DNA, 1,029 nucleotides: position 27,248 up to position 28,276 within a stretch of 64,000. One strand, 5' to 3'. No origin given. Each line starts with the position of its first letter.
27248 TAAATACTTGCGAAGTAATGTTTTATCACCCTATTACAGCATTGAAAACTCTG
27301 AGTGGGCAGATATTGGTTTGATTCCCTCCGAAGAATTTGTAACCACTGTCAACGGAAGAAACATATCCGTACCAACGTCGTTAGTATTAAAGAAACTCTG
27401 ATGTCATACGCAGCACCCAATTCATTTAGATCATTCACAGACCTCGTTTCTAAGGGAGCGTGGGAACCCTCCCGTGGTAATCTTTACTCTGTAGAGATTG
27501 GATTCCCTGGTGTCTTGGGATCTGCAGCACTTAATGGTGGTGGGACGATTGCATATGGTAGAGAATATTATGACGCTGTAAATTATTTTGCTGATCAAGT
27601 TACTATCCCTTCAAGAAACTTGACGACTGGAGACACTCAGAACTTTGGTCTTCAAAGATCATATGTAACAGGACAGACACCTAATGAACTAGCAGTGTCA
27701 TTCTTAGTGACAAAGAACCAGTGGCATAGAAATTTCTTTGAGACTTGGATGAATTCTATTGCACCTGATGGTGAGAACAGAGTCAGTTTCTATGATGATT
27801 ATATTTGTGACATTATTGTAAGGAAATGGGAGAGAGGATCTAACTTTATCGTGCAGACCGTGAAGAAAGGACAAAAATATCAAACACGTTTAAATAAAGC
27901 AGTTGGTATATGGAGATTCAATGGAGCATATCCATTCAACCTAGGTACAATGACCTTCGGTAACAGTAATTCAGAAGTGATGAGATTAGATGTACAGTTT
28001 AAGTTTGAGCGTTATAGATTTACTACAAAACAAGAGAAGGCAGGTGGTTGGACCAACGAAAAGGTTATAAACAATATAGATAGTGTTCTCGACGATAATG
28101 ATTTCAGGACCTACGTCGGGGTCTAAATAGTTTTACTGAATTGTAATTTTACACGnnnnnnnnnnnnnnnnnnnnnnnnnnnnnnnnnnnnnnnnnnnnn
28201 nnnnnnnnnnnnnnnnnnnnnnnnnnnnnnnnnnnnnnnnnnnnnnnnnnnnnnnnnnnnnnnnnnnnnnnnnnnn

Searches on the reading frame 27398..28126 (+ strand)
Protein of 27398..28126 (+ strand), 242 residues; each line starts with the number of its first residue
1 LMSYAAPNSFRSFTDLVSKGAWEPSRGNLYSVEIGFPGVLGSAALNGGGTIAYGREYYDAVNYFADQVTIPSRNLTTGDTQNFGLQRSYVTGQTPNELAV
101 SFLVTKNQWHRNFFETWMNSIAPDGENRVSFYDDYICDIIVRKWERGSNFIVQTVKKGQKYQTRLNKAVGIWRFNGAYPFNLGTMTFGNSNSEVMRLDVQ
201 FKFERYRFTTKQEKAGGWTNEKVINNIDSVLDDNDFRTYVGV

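Call 3: search_protein_families(library=pfam, proteins=[window:27398-28126:+], max_evalue=0.01)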
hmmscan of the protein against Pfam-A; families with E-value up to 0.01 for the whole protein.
window:27398-28126:+ (242 aa): 1 family
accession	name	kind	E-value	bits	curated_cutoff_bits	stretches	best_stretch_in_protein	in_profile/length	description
PF23849.1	Phage_TTP_2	-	6.2e-08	33.3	27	1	58-209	21-171/177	Phage tail tube protein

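Call 4: search_protein_families(library=phrogs, proteins=[window:27398-28126:+], max_evalue=0.001)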
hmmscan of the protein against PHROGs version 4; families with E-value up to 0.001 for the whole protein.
window:27398-28126:+ (242 aa): 2 families
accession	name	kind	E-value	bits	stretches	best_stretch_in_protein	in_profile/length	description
phrog_45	-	tail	9.5e-44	151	1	7-230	70-277/350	tail tube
phrog_3629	-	tail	1.1e-08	35.6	1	59-149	74-164/313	tail tube protein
